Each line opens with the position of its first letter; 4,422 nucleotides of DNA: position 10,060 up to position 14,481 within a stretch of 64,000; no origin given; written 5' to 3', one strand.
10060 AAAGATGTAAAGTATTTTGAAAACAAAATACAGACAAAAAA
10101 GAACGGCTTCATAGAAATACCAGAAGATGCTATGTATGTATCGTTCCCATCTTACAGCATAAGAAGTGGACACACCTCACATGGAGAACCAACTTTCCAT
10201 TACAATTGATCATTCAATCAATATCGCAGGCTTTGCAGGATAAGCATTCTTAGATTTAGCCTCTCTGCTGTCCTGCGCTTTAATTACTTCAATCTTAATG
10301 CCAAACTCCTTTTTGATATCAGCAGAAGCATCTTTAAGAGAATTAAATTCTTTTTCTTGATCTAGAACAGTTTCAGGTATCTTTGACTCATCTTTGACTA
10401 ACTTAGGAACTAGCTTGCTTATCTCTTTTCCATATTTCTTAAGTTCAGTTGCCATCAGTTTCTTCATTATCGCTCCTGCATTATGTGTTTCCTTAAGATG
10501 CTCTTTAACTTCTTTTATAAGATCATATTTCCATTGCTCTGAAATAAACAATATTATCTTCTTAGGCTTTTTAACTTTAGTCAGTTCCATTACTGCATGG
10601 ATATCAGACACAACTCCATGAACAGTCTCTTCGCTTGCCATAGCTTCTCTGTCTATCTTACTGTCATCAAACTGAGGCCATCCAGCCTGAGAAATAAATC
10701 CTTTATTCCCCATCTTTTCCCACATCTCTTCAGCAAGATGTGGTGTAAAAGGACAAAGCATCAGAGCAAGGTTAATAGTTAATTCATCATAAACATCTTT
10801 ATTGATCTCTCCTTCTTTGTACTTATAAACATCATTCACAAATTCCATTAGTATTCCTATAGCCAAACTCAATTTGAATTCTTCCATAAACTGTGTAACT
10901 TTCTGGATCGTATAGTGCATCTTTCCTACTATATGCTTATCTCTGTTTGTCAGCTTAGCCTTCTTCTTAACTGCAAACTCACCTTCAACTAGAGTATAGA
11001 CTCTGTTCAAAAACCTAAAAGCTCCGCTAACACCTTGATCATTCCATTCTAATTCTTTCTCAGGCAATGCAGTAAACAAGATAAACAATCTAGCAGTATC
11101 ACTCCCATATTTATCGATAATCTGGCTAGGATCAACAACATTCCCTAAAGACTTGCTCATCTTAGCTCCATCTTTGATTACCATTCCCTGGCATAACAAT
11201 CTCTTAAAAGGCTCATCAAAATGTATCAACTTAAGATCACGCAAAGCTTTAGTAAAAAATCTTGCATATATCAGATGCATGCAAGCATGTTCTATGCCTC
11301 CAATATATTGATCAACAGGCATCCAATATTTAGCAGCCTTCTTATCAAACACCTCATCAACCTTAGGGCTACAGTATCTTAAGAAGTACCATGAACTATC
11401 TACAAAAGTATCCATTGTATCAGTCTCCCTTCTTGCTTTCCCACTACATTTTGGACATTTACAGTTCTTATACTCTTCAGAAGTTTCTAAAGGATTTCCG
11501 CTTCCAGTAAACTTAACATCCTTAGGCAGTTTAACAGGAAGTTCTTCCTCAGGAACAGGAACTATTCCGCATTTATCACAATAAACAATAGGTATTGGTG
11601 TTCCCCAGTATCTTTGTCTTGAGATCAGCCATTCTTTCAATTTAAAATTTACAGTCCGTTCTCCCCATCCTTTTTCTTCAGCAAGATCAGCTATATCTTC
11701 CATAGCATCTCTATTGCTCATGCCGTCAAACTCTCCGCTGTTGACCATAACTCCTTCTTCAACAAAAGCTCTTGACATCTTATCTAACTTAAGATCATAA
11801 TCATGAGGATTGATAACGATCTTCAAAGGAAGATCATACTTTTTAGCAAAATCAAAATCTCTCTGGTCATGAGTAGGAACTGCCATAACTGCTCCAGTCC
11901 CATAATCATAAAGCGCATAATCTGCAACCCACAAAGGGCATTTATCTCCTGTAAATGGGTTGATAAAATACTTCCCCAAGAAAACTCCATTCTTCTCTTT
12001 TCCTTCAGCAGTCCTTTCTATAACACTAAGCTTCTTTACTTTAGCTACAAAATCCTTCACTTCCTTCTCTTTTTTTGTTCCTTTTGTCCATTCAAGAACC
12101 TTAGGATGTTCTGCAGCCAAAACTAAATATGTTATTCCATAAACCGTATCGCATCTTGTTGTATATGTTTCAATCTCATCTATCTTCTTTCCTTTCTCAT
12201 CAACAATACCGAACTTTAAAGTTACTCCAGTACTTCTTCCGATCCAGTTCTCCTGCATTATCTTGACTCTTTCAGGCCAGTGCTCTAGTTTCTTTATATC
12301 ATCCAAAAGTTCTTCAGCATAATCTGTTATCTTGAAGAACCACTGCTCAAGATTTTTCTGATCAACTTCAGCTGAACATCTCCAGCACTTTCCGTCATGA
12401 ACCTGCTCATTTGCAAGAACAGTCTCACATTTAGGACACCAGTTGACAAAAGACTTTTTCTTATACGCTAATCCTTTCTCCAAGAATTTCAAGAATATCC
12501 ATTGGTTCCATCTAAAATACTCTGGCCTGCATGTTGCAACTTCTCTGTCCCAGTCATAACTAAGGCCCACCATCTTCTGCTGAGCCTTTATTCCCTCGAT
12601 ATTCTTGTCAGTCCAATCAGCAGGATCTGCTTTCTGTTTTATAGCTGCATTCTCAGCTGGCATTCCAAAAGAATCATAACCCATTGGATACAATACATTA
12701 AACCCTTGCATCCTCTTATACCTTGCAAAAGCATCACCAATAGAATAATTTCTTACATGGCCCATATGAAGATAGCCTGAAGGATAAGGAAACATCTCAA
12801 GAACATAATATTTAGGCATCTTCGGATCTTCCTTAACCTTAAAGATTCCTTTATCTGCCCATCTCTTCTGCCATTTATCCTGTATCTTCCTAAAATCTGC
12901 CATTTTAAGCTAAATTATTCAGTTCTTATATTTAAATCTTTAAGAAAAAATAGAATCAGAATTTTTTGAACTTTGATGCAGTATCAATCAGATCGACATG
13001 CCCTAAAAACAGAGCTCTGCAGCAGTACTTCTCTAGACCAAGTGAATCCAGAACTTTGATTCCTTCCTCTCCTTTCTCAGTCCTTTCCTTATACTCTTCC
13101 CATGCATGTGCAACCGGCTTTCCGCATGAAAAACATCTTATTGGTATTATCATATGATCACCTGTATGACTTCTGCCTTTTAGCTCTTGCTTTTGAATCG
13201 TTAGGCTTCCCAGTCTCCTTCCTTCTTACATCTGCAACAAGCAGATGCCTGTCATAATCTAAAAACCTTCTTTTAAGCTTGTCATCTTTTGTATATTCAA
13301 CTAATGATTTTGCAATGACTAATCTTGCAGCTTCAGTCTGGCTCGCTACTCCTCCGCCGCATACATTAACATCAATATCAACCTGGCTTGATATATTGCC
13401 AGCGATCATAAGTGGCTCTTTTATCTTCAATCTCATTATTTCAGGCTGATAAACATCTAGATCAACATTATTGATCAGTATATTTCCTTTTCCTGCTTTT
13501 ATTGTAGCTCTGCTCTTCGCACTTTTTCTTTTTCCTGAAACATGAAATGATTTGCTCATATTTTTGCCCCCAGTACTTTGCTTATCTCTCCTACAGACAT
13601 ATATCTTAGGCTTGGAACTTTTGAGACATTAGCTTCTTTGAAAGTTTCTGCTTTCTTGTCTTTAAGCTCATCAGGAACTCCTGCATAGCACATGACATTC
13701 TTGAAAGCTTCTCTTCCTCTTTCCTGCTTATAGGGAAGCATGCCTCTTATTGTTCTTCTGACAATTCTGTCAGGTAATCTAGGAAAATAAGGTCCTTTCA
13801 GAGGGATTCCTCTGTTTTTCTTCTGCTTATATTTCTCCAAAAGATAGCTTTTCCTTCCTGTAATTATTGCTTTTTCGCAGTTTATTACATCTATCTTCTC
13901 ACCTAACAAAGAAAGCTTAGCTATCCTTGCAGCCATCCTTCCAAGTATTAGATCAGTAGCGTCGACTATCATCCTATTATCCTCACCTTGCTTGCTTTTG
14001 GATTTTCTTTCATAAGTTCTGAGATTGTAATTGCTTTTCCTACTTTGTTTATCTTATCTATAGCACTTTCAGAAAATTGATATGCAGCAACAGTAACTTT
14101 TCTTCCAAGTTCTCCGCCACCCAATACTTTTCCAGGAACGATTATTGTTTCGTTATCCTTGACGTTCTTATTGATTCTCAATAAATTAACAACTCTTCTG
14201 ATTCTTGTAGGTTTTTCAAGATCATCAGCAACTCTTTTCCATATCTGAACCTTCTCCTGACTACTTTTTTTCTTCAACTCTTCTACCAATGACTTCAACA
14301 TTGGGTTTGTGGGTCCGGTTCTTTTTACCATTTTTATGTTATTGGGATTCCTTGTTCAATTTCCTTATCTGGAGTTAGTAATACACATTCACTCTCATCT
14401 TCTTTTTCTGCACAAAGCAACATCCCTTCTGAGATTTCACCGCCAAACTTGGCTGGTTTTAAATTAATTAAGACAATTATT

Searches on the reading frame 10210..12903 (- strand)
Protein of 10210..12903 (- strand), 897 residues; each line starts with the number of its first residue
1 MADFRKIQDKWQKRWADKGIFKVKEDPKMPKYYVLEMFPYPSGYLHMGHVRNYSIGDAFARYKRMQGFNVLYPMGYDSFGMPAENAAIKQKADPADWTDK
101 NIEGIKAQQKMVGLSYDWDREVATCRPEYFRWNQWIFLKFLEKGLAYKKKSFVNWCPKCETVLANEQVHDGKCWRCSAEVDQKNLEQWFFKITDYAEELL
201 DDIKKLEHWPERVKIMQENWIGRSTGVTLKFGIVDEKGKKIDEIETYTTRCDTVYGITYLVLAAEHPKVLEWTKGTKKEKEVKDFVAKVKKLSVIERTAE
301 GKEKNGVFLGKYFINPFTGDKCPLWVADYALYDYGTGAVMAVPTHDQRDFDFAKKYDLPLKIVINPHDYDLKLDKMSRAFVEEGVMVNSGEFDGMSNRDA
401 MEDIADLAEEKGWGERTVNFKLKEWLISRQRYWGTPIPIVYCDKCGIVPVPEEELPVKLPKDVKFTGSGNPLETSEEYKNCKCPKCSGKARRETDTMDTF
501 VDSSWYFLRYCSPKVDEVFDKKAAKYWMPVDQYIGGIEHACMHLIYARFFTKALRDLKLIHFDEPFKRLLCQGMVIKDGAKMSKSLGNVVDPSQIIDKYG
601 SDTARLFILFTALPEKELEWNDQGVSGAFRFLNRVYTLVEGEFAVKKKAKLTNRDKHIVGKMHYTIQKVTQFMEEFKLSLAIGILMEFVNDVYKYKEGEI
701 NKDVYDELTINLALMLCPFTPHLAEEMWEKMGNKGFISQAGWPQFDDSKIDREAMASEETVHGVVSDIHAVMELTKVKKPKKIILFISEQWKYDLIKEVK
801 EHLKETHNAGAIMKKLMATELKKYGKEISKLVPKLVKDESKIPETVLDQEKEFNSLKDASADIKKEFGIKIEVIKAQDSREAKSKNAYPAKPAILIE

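Call 8: search_protein_families(library=pfam, proteins=[window:10210-12903:-])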
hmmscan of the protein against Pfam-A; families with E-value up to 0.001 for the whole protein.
window:10210-12903:- (897 aa): 6 families
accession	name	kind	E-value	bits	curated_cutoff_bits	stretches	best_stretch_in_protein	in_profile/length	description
PF13603.12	tRNA-synt_1_2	-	3.4e-68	229.2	25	1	218-407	1-183/185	Leucyl-tRNA synthetase, editing domain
PF00133.28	tRNA-synt_1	-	2.1e-59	201.8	22.7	2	10-221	1-225/414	tRNA synthetases class I (I, L, M and V)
PF09334.17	tRNA-synt_1g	-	2e-35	122.8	20.1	2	34-180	3-146/391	tRNA synthetases class I (M)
PF08264.19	Anticodon_1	-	9.7e-21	74.6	25.1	1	655-781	1-142/148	Anticodon-binding domain of tRNA ligase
PF01406.26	tRNA-synt_1e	-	3.7e-08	33.5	27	1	565-623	237-294/301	tRNA synthetases class I (C) catalytic domain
PF01921.24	tRNA-synt_1f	-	0.00051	19.5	27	0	574-621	275-321/360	tRNA synthetases class I (K)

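Call 23: search_protein_families(library=ncbifam, proteins=[window:10210-12903:-], max_evalue=0.00001)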
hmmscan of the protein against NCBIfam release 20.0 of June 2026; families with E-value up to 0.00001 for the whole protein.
window:10210-12903:- (897 aa): 20 families
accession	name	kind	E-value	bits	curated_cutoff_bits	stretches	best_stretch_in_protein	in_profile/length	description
TIGR00396.1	leuS_bact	equivalog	0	1012.9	548.4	2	4-577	3-569/843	leucine--tRNA ligase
NF008957.0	PRK12300.1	subfamily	3.8e-116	389.2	677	4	523-897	573-946/946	leucine--tRNA ligase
TIGR00422.1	valS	equivalog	3.1e-104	349.7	612.1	3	421-878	397-845/863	valine--tRNA ligase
TIGR00395.1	leuS_arch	equivalog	1.6e-98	330.9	648.5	3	523-897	567-938/938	leucine--tRNA ligase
NF009687.0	PRK13208.1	equivalog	4.1e-94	316.3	738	3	424-814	397-788/801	valine--tRNA ligase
NF004349.1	PRK05729.1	equivalog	6.3e-81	272.8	704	3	422-867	391-818/860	valine--tRNA ligase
TIGR00392.1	ileS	equivalog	3.6e-77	260.4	621.4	2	422-775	460-836/861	isoleucine--tRNA ligase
NF000540.1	alt_ValS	exception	4e-47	160.7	900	2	423-812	430-823/827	valine--tRNA ligase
NF011492.0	PRK14900.1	equivalog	2.4e-43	148.2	1783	2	5-176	16-210/1044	valine--tRNA ligase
TIGR00398.1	metG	equivalog_domain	3.6e-40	138.2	336.35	2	38-181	7-147/530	methionine--tRNA ligase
NF008900.0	PRK12267.1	equivalog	6.8e-39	133.9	598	2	29-205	3-178/648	methionine--tRNA ligase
NF000258.1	MupB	exception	5.5e-31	107.3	1900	2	421-843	437-879/1033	mupirocin-resistant isoleucine--tRNA ligase MupB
NF000257.1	MupA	exception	5.2e-29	100.6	1900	2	421-752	433-781/1024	mupirocin-resistant isoleucine--tRNA ligase MupA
NF001100.0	PRK00133.1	equivalog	2.7e-28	98.9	587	1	31-179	6-151/676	methionine--tRNA ligase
NF040702.1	ileS_w_GNAT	exception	3.8e-27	94.3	1999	2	398-609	609-808/1100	isoleucine--tRNA ligase, N-acetyltransferase domain-containing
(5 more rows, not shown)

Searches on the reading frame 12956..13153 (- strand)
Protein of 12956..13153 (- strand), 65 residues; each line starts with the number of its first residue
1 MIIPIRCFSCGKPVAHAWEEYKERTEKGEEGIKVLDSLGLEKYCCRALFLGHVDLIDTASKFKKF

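Call 8: search_protein_families(library=pfam, proteins=[window:12956-13153:-])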
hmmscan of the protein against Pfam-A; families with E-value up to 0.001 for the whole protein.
window:12956-13153:- (65 aa): 1 family
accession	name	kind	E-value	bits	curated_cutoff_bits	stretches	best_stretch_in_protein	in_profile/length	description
PF01194.22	RNA_pol_N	-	5.3e-27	94.2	26.9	1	2-58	1-57/58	RNA polymerases N / 8 kDa subunit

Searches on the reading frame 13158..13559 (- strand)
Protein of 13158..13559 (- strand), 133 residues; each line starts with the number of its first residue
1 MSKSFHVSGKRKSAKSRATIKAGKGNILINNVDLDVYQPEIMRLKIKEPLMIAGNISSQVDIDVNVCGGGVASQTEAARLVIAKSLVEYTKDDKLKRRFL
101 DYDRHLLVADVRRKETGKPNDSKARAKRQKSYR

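Call 8: search_protein_families(library=pfam, proteins=[window:13158-13559:-])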
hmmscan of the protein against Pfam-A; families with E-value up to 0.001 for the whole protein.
window:13158-13559:- (133 aa): 1 family
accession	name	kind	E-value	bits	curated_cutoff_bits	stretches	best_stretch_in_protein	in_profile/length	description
PF00380.25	Ribosomal_S9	-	4.2e-34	118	22.5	1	9-133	1-121/121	Ribosomal protein S9/S16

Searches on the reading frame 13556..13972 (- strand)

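Call 8: search_protein_families(library=pfam, proteins=[window:13556-13972:-])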
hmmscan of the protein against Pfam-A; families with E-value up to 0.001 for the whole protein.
window:13556-13972:- (138 aa): 1 family
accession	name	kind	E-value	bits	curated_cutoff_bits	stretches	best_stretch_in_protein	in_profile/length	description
PF00572.24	Ribosomal_L13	-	5.2e-17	62.5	23.8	1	2-100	5-117/119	Ribosomal protein L13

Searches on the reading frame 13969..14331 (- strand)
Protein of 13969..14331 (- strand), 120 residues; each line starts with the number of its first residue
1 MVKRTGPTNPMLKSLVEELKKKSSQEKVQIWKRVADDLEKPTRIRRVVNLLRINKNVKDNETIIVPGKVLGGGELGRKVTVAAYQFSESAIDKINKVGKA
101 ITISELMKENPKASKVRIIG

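Call 8: search_protein_families(library=pfam, proteins=[window:13969-14331:-])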
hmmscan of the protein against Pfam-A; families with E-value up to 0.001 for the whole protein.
window:13969-14331:- (120 aa): 2 families
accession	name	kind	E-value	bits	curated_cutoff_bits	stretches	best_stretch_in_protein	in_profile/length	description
PF00828.25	Ribosomal_L27A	-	1.6e-08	35.3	21.5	1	30-98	7-68/72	Ribosomal proteins 50S-L15, 50S-L18e, 60S-L27A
PF17135.9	Ribosomal_L18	-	6.7e-05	22.8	28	1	28-117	41-137/188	Ribosomal protein 60S L18 and 50S L18e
